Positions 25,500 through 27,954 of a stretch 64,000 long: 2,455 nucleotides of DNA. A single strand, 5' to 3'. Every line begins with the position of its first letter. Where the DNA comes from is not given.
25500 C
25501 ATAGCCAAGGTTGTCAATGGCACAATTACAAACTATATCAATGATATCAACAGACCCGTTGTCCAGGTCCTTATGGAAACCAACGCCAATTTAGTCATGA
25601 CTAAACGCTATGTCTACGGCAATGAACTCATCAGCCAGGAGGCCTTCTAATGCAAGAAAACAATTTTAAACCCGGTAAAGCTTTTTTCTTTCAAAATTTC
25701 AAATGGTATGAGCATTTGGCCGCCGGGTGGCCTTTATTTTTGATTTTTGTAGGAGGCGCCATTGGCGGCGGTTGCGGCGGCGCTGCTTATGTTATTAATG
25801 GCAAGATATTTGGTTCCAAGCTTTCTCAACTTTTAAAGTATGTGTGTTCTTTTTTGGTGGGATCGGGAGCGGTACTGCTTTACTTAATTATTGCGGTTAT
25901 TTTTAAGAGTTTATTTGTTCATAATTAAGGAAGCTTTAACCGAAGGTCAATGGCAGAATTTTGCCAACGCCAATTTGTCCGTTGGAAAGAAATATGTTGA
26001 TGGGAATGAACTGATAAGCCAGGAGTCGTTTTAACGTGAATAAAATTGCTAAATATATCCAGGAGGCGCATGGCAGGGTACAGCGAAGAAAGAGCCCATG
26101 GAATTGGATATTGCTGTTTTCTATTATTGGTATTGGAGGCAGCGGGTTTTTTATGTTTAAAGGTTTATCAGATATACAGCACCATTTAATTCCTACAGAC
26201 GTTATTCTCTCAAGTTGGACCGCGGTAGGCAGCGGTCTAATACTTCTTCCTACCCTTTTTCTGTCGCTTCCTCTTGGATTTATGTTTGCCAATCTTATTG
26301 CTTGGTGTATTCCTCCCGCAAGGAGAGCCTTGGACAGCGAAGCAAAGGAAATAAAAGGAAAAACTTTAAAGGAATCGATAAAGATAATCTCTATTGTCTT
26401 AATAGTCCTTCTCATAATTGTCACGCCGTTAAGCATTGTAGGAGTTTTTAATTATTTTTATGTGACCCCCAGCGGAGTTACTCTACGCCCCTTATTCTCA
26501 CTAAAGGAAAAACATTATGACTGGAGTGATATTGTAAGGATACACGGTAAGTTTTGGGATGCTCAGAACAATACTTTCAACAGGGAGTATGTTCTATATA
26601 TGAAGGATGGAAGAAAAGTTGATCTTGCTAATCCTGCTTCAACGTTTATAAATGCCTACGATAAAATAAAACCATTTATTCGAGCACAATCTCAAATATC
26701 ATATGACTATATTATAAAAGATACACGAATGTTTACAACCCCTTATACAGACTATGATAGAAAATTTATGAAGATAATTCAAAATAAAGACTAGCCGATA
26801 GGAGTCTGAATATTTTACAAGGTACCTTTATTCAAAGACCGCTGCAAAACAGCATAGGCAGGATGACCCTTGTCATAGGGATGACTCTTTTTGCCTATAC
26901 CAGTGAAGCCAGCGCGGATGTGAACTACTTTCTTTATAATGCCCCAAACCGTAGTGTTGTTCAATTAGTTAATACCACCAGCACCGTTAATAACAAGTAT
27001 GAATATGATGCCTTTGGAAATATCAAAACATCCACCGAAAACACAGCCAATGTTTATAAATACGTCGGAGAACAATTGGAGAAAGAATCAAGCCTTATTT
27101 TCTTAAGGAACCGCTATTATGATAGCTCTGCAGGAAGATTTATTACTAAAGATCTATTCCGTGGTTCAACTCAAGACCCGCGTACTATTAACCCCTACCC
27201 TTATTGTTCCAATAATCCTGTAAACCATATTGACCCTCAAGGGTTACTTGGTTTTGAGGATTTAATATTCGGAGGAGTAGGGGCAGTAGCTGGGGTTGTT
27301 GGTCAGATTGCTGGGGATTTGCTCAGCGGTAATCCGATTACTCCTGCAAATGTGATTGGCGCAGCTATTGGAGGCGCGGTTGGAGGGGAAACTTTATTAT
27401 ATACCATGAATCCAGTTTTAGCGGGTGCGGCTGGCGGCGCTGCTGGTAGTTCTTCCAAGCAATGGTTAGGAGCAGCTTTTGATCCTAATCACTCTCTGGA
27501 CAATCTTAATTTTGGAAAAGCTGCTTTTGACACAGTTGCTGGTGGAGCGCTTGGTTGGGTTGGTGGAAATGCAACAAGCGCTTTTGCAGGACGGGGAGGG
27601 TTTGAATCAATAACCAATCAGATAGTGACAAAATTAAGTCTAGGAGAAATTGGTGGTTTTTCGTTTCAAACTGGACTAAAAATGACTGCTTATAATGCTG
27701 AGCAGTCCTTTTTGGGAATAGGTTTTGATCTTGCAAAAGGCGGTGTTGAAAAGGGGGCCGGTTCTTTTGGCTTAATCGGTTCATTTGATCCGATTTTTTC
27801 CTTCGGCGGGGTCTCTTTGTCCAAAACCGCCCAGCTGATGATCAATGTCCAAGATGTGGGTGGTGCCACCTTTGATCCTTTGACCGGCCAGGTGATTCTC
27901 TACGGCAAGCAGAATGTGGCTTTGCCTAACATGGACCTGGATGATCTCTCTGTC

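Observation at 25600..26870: RHS/YD giant gene apparently interrupted by a 1.2-kb AT-rich two-gene membrane-protein cassette flanked by a degenerate direct repeat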

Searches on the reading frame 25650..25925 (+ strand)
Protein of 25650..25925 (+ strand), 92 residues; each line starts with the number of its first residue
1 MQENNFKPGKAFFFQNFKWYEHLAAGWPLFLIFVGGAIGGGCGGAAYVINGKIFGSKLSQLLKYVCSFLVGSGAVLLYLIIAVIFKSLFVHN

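Call 6: search_protein_families(library=pfam, proteins=[window:25650-25925:+], max_evalue=0.01)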
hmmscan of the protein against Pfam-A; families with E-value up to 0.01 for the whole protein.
window:25650-25925:+ (92 aa): 0 families

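Call 7: search_protein_families(library=ncbifam, proteins=[window:25650-25925:+], max_evalue=1)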
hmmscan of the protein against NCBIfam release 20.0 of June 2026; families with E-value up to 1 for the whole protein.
window:25650-25925:+ (92 aa): 0 families

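Call 47: search_protein_representatives(protein=window:25650-25925:+)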
Query: 92 residues. Proteins with E-value up to 0.001 (for the whole library): 361; up to 1e-10: 29; up to 1e-30: 1. The best 150 are listed.
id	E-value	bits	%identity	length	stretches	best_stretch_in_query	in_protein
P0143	4.0e-35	136.5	72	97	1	1-87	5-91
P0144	2.2e-25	105.2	65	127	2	37-89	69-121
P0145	1.7e-20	89.6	53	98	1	2-89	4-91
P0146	4.7e-18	81.8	56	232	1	14-85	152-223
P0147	1.1e-17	80.6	51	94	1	16-89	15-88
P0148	1.2e-16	77.3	50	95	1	16-89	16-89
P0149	2.0e-16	76.5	50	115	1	12-89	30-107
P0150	8.1e-16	74.6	53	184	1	9-85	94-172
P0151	4.9e-15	72.1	49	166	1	9-85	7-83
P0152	8.6e-15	71.3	51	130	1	18-89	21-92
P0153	1.6e-14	70.4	44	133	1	13-89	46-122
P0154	5.0e-14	68.9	45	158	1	15-87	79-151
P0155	8.6e-14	68.1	48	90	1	15-85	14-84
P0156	1.1e-13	67.7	49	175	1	17-86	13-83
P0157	2.8e-13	66.4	48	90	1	16-86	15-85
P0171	7.1e-11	58.7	47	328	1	17-89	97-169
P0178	7.9e-10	55.4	41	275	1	15-87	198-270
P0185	1.4e-09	54.6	43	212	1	16-89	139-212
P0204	6.4e-09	52.5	38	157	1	15-86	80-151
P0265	2.8e-07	47.2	46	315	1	17-91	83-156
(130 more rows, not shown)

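Call 49: search_protein_families(library=pfam, proteins=[P0143, P0146, P0150, P0154, P0171, P0178, P0265, P0204, P0185, window:25650-25925:+], max_evalue=1)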
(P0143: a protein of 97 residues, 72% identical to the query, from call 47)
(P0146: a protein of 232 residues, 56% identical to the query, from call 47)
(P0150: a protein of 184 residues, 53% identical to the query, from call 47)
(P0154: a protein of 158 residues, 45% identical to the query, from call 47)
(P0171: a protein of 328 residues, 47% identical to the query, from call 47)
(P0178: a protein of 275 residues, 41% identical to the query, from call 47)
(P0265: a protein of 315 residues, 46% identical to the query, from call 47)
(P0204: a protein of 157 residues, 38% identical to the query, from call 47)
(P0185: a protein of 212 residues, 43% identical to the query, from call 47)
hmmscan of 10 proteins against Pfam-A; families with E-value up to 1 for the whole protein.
P0143 (97 aa): 3 families
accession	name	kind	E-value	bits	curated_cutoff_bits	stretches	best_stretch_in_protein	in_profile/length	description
PF20990.2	DUF2207_C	-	0.065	13.4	33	1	5-95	118-191/247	Predicted membrane protein (DUF2207) C-terminal domain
PF12166.14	Piezo_cap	-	0.077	13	26.9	1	54-95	197-236/298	Piezo non-specific cation channel, cap domain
PF18917.5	LiaI-LiaF-like_TM1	-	0.12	13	27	1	16-41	14-40/42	LiaI-LiaF-like transmembrane region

P0146 (232 aa): 1 family
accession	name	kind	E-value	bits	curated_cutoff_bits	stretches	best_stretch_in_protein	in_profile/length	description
PF12899.13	Glyco_hydro_100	-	0.26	10.4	23.6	1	145-169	342-366/435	Alkaline and neutral invertase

P0150 (184 aa): 0 families

P0154 (158 aa): 1 family
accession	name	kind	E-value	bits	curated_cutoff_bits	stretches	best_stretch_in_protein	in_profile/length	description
PF16954.10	HRG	-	0.029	15.2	27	1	131-156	11-36/52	Haem-transporter, endosomal/lysosomal, haem-responsive gene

P0171 (328 aa): 1 family
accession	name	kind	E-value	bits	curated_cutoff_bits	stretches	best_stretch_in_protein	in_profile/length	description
PF13717.11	Zn_ribbon_4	-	0.1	13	30.3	1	6-36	3-33/36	zinc-ribbon domain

P0178 (275 aa): 1 family
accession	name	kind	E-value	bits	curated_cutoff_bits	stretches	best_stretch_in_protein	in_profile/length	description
PF14237.11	GYF_2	-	0.04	14.1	25.8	1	18-53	14-50/50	GYF domain 2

P0265 (315 aa): 2 families
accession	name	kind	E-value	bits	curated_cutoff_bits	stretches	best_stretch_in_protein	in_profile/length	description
PF18933.6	PsbP_2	-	0.029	14.8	27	1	165-310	46-182/184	PsbP-like protein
PF13726.12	Na_H_antiport_2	-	0.71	10.5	29.8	1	99-156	25-81/87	Na+-H+ antiporter family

P0204 (157 aa): 2 families
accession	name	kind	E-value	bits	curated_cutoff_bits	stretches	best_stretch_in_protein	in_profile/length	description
PF11368.13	DUF3169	-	0.05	13.6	31.6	1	94-154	8-72/250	Protein of unknown function (DUF3169)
PF04207.17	MtrD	-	0.15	12.3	25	1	91-156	126-193/217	Tetrahydromethanopterin S-methyltransferase, subunit D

P0185 (212 aa): 4 families
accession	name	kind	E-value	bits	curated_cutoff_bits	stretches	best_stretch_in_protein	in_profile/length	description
PF22860.2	DUF7017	-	0.0022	18.5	27.5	1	18-89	6-79/141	Domain of unknown function (DUF7017)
PF13428.12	TPR_14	-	0.005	17.8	23.5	0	65-87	22-44/44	Tetratricopeptide repeat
PF14559.12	TPR_19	-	0.11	13.3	25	0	22-50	34-62/68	Tetratricopeptide repeat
PF10545.15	MADF_DNA_bdg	-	0.25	12.1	22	1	68-120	33-82/84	Alcohol dehydrogenase transcription factor Myb/SANT-like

window:25650-25925:+ (92 aa): 0 families

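Call 91: find_encoding_contigs(protein=P0143, flank=6000, max_places=4)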
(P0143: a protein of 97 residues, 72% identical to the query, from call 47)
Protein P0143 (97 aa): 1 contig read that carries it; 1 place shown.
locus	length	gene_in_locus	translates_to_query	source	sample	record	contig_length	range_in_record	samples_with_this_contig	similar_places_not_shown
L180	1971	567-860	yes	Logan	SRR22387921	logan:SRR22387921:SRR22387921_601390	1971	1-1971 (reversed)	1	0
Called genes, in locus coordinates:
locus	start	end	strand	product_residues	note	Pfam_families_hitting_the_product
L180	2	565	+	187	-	?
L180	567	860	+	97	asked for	-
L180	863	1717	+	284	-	-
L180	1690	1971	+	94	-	?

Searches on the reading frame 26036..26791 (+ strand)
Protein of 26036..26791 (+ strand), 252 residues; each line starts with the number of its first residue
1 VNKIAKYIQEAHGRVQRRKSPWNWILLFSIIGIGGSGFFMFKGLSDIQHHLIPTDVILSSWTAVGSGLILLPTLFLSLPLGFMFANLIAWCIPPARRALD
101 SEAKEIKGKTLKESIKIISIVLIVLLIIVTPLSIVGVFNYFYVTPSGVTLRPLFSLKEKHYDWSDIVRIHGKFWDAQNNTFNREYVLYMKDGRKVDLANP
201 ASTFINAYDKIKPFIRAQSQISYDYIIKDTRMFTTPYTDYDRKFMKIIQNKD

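Call 6: search_protein_families(library=pfam, proteins=[window:26036-26791:+], max_evalue=0.01)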
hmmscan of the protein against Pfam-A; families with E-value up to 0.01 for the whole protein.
window:26036-26791:+ (252 aa): 2 families
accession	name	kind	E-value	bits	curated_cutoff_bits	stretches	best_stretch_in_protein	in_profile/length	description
PF02076.21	STE3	-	0.0011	18.8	29.2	1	70-179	155-259/292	Pheromone A receptor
PF04647.20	AgrB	-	0.002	18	23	1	73-147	103-173/185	Accessory gene regulator B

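Call 7: search_protein_families(library=ncbifam, proteins=[window:26036-26791:+], max_evalue=1)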
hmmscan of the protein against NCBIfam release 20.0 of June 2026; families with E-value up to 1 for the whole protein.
window:26036-26791:+ (252 aa): 2 families
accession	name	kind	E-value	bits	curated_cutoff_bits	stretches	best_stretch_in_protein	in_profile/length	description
NF042907.1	CPn0927_CPn0928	subfamily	0.041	12.8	200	1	114-181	35-106/357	CPn0927/CPn0928 family alpha/beta hydrolase fold protein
TIGR04407.1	LptF_YjgP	equivalog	0.17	10.6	230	1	61-115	87-143/347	LPS export ABC transporter permease LptF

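Call 38: find_homologous_proteins(query=window:26036-26791:+, max_evalue=0.001)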
Query window:26036-26791:+ (252 aa): 22 proteins with E <= 0.001 among 820 candidates.
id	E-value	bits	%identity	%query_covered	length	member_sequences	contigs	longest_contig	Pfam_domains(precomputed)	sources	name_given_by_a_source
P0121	6.9e-138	476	100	85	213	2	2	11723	-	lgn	-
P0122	2.7e-89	317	60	100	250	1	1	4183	-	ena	-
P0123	1.3e-81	292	55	100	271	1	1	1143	-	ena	-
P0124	1.4e-79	285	54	100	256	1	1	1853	-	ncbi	-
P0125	8.4e-79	283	51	100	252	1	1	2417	-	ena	-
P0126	1.3e-76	275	54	100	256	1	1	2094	-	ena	-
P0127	3.7e-76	274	52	100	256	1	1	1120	-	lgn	-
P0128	4.4e-74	267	51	100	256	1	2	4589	-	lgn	-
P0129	2.5e-73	265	51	99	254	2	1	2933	-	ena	-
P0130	3.2e-73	264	51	100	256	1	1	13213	-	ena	-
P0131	4.8e-65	237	49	91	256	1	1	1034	-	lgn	-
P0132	3.8e-64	235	46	100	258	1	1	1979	-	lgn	-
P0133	2.1e-60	222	47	94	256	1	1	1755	-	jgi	jgi:hypothetical protein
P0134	5.4e-60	221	48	91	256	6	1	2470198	-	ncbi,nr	ncbi:MAG: hypothetical protein JSV60_04435 [Desulfobacterales bacterium]|nr:MAG: hypothetical protei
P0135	1.7e-58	216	48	82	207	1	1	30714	-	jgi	jgi:hypothetical protein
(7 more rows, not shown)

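Call 40: find_encoding_contigs(protein=P0134, flank=8000, max_places=2)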
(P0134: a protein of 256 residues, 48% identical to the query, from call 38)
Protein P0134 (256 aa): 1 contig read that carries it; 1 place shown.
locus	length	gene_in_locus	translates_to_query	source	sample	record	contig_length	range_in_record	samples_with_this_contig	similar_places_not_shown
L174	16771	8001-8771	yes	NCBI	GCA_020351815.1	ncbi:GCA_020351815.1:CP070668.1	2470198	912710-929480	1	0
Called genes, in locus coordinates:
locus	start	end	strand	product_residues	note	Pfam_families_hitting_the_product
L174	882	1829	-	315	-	PF03599:CdhD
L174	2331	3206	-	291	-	PF02219:MTHFR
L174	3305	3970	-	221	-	PF12225:DUF5981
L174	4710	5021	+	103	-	-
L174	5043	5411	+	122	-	-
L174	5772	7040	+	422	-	PF20706:GT4-conflict (weak), PF00534:Glycos_transf_1, PF13692:Glyco_trans_1_4 (weak)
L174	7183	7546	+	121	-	-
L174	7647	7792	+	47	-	PF01738:DLH (weak)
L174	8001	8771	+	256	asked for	-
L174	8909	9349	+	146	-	PF03682:UPF0158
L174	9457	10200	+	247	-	PF03649:UPF0014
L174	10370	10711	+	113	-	-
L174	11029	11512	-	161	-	PF01145:Band_7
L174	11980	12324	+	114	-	-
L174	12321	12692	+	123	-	-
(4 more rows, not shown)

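Call 41: find_encoding_contigs(protein=P0130, flank=8000, max_places=2)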
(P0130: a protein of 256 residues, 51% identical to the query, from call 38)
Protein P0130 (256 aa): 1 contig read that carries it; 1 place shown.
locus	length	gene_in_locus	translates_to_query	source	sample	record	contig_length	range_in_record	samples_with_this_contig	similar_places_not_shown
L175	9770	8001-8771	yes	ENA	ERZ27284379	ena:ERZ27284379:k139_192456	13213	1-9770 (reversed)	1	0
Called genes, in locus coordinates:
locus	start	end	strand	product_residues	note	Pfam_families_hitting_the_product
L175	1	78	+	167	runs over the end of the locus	PF02572:CobA_CobO_BtuR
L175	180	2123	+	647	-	-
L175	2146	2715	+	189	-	-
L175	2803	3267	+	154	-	-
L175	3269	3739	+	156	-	-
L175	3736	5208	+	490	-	PF25023:TEN_YD-shell, PF05593:RHS_repeat (weak), PF25023:TEN_YD-shell, PF05593:RHS_repeat (weak), PF25023:TEN_YD-shell, PF05593:RHS_repeat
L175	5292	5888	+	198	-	-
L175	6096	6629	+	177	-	PF01797:Y1_Tnp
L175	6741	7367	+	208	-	PF06790:UPF0259, PF25231:DUF7847, PF10110:GPDPase_memb (weak)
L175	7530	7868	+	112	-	-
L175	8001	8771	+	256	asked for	-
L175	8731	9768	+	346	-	?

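Call 43: find_encoding_contigs(protein=P0135, flank=8000, max_places=2)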
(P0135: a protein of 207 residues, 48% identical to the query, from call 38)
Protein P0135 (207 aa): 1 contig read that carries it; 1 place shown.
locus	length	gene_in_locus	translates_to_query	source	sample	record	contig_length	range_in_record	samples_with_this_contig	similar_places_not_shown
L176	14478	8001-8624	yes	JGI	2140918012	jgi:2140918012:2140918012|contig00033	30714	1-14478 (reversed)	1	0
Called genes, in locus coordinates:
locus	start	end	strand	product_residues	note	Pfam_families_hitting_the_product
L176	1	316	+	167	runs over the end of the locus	PF02674:Colicin_V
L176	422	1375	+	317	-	PF01784:DUF34_NIF3 (faint)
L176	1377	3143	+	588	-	PF01807:Zn_ribbon_DnaG, PF08275:DNAG_N, PF01751:Toprim, PF13155:Toprim_2, PF13662:Toprim_4, PF10410:DnaB_bind, PF00772:DnaB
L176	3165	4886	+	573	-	PF03979:Sigma70_r1_1, PF00140:Sigma70_r1_2, PF04542:Sigma70_r2, PF04539:Sigma70_r3, PF04545:Sigma70_r4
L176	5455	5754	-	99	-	-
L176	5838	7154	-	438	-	PF00239:Resolvase, PF07508:Recombinase, PF13408:Zn_ribbon_recom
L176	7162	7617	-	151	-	PF11149:DUF2924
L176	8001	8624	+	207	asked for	-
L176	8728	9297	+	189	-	-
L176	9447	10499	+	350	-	PF13310:Virulence_RhuM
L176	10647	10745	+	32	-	-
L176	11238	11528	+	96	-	-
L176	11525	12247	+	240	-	-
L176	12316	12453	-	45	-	-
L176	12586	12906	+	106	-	PF01741:MscL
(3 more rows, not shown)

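Call 44: find_encoding_contigs(protein=P0128, flank=8000, max_places=3)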
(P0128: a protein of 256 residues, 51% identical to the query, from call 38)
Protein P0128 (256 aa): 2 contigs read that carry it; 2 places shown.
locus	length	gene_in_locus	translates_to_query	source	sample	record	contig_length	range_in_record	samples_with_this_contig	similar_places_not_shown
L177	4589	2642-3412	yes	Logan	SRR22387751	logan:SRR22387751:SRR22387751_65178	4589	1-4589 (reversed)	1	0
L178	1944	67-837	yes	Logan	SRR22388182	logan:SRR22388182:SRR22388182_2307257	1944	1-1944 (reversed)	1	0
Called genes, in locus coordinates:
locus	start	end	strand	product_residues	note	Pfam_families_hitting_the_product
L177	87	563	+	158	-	PF14343:PrcB_C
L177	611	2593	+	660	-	PF25023:TEN_YD-shell, PF19190:BACON_2 (weak), PF05593:RHS_repeat, PF25023:TEN_YD-shell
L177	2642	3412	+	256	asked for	-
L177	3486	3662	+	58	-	-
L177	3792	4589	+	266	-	?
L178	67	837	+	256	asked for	-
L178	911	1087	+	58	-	-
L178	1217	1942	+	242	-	?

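Call 63: search_protein_families(library=pfam, alignment_id=A4, max_evalue=0.1)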
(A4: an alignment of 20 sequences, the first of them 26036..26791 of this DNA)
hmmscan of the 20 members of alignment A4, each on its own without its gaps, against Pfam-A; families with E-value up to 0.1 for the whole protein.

A. member 1, window:26036-26791:+ (252 aa): 5 families
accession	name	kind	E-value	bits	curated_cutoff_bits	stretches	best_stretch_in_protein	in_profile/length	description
PF02076.21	STE3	-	0.0011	18.8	29.2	1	70-179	155-259/292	Pheromone A receptor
PF04647.20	AgrB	-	0.002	18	23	1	73-147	103-173/185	Accessory gene regulator B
PF03899.21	ATP-synt_I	-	0.018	15.9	25.1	1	56-138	7-95/99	ATP synthase I chain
PF13800.11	Sigma_reg_N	-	0.023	15.4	26.3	0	112-141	10-38/91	Sigma factor regulator N-terminal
PF10756.15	bPH_6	-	0.041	14.3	22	1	143-170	6-31/73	Bacterial PH domain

B. families by the number of members that match (of 20 scanned): 15 families
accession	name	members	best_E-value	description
PF02076.21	STE3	11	2.2e-05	Pheromone A receptor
PF17255.8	EbsA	8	0.00064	EbsA-like protein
PF10756.15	bPH_6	3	0.041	Bacterial PH domain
PF04647.20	AgrB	2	0.002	Accessory gene regulator B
PF09721.15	Exosortase_EpsH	1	0.0045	Transmembrane exosortase (Exosortase_EpsH)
PF17198.9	AveC_like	1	0.0079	Spirocyclase AveC-like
PF20794.3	bPH_7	1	0.017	Bacterial PH domain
PF03899.21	ATP-synt_I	1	0.018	ATP synthase I chain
PF00487.30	FA_desaturase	1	0.018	Fatty acid desaturase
PF13687.11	DUF4153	1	0.02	Domain of unknown function (DUF4153)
PF13800.11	Sigma_reg_N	1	0.023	Sigma factor regulator N-terminal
PF04901.18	RAMP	1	0.051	Receptor activity modifying family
PF24120.1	SsdA_C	1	0.067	Single-strand DNA deaminase toxin A, C-terminal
PF06687.17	SUR7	1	0.09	SUR7/PalI family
PF06749.17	DUF1218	1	0.094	Protein of unknown function (DUF1218)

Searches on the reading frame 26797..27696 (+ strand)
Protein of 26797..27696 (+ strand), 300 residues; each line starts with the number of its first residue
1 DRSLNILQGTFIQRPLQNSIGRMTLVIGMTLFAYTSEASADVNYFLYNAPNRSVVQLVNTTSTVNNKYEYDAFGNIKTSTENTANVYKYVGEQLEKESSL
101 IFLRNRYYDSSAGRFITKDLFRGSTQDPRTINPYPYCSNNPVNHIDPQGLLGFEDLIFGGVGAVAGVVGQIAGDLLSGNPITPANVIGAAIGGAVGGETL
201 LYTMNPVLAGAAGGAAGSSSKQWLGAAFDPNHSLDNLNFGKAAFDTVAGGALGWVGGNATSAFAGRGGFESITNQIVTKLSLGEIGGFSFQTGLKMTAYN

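Call 7: search_protein_families(library=ncbifam, proteins=[window:26797-27696:+], max_evalue=1)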
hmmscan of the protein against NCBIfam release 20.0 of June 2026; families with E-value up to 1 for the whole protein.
window:26797-27696:+ (300 aa): 4 families
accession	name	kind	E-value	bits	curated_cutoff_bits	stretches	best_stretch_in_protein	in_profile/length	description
TIGR03696.1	Rhs_assc_core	domain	6e-21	74.7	32.5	1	70-150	1-76/76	RHS repeat-associated core domain-containing protein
NF041261.1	RHS_core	equivalog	1.2e-09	36.6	2000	1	45-150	1158-1261/1261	RHS element core protein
NF033870.1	VOMP_auto_Cterm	subfamily_domain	0.017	14.6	500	0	200-249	10-60/347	Vomp family autotransporter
TIGR00674.1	dapA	equivalog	0.14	11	206.15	1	39-91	122-172/286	4-hydroxy-tetrahydrodipicolinate synthase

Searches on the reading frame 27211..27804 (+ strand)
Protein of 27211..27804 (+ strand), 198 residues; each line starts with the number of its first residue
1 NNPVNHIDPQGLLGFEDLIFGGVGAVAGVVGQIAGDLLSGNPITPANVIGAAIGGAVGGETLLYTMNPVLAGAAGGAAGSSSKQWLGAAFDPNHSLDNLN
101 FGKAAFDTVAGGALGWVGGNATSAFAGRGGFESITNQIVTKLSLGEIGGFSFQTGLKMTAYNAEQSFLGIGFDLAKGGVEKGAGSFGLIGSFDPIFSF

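Call 56: find_homologous_proteins(query=window:27211-27804:+, max_evalue=0.001)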
Query seq(198 aa) (198 aa): 6 proteins with E <= 0.001 among 8000 candidates.
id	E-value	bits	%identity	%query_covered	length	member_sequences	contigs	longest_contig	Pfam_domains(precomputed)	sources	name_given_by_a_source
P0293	3.4e-19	87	42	80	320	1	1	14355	PF25023.2,PF03527.21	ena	-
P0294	2.3e-16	78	40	89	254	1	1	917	-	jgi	jgi:hypothetical protein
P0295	2.3e-13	68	39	80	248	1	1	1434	-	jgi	jgi:type VI secretion system secreted protein VgrG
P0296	2.6e-12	65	43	50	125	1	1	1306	-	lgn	-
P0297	1.4e-11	63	46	35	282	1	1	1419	-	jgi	jgi:hypothetical protein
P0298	6.2e-10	57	36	80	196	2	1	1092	-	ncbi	ncbi:MAG: hypothetical protein AAB874_02790, partial [Patescibacteria group bacterium]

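Call 58: find_encoding_contigs(protein=P0293, flank=10000, max_places=2)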
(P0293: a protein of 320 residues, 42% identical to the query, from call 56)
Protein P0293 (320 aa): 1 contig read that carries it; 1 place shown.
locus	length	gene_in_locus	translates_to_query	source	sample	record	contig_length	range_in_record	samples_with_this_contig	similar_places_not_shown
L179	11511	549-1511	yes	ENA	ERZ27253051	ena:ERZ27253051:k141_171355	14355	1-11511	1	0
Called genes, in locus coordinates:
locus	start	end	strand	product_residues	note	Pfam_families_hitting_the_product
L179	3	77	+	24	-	?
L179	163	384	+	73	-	PF10049:DUF2283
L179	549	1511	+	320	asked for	PF25023:TEN_YD-shell, PF03527:RHS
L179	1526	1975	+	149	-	-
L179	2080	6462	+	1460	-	PF20148:DUF6531 (faint), PF05593:RHS_repeat (faint), PF25023:TEN_YD-shell (weak), PF09136:Glucodextran_B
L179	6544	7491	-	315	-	PF04055:Radical_SAM, PF16199:Radical_SAM_C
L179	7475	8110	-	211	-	PF02581:TMP-TENI, PF03060:NMO (weak)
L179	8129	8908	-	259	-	PF05690:ThiG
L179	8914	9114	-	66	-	PF02597:ThiS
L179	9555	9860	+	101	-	PF07238:PilZ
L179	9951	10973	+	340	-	PF13500:AAA_26, PF07085:DRTGG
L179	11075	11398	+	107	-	PF06289:FlbD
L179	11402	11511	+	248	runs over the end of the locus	PF20560:MotA_N, PF01618:MotA_ExbB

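Call 81: search_protein_families(library=pfam, proteins=[window:27244-27804:+], max_evalue=0.05)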
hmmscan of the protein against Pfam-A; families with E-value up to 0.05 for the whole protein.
window:27244-27804:+ (187 aa): 0 families
